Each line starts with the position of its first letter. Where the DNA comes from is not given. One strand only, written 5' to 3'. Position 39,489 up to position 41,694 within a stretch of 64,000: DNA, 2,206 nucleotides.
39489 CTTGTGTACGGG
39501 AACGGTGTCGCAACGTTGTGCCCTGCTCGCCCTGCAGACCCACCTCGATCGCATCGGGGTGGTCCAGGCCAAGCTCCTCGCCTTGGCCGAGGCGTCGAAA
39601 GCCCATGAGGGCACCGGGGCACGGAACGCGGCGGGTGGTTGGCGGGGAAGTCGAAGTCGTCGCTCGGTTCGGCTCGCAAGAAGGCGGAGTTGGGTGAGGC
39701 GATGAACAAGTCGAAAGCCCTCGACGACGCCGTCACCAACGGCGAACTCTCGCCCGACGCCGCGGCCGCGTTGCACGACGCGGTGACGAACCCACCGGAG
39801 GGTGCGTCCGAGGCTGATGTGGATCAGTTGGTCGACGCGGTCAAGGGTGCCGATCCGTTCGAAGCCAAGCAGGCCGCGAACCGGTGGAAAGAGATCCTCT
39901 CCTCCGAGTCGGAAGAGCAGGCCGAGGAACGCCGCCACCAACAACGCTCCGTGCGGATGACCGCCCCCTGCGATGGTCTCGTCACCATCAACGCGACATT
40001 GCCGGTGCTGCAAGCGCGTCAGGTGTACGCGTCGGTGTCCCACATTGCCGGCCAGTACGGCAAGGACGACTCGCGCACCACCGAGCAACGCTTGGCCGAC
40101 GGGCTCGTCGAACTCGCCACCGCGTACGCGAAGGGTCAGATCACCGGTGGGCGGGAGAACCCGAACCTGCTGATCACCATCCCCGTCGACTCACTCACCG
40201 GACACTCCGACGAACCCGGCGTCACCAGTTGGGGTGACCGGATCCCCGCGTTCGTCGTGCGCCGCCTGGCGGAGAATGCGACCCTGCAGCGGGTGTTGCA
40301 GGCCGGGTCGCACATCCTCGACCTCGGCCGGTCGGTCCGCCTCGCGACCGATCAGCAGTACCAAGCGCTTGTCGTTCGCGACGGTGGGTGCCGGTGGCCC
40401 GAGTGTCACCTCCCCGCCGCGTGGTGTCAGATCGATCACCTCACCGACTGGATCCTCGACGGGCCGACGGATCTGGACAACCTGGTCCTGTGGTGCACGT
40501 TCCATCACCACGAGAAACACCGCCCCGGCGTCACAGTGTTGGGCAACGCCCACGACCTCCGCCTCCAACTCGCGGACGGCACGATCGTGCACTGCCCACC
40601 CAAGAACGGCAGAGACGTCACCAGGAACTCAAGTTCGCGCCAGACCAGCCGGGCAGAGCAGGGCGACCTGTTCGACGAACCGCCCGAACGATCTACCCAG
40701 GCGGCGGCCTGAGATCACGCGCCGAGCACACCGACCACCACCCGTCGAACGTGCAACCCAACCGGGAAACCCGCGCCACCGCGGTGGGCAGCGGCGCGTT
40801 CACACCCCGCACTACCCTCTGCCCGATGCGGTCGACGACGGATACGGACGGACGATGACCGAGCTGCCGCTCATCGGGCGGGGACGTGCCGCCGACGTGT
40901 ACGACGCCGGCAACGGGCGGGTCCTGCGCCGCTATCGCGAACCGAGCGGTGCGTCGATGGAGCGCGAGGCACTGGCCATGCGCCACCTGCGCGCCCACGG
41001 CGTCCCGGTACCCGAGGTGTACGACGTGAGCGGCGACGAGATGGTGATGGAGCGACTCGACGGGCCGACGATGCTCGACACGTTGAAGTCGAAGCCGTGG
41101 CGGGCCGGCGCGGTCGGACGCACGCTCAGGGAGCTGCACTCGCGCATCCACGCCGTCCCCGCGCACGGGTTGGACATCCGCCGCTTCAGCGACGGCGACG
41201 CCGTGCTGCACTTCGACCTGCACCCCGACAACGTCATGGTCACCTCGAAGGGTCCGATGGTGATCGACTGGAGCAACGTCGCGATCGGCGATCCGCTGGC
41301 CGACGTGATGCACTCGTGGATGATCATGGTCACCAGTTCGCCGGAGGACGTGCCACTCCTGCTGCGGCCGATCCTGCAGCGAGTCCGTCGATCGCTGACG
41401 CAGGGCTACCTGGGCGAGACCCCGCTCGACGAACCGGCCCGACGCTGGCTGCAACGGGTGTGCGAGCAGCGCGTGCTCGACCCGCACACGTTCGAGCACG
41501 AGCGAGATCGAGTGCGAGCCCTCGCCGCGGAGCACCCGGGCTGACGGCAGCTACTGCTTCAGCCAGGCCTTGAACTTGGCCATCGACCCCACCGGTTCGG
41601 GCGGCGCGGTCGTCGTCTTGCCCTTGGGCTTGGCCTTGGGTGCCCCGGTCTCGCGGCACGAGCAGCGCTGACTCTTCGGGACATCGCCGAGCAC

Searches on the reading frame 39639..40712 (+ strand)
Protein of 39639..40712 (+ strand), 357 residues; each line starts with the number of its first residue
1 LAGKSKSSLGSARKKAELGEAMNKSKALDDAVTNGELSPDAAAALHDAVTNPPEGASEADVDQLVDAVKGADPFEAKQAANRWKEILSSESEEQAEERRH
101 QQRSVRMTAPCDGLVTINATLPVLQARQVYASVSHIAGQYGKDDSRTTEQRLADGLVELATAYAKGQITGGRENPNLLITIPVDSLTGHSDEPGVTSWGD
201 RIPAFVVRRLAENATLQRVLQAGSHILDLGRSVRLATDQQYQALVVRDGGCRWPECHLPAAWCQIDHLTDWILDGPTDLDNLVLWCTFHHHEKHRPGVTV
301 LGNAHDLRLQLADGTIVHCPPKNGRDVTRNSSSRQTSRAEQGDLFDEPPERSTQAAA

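Call 11: search_protein_families(library=pfam, max_evalue=0.01, proteins=[window:39639-40712:+])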
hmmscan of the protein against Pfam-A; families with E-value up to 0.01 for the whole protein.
window:39639-40712:+ (357 aa): 1 family
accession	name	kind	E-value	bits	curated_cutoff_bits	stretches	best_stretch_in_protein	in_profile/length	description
PF02720.22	DUF222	-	9.2e-20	71.6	24.4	1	9-248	51-306/306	Domain of unknown function (DUF222)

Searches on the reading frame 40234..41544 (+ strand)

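Call 11: search_protein_families(library=pfam, max_evalue=0.01, proteins=[window:40234-41544:+])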
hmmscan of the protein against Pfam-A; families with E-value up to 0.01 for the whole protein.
window:40234-41544:+ (436 aa): 3 families
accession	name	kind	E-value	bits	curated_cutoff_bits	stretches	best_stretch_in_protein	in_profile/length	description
PF01636.29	APH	-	2.6e-21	76.9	23.2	2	323-369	169-218/239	Phosphotransferase enzyme family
PF01163.29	RIO1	-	6.6e-08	32.8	22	1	235-348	48-150/187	RIO domain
PF19974.5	TCAD9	-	0.0027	17.4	40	1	323-355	298-330/429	Ternary complex associated domain 9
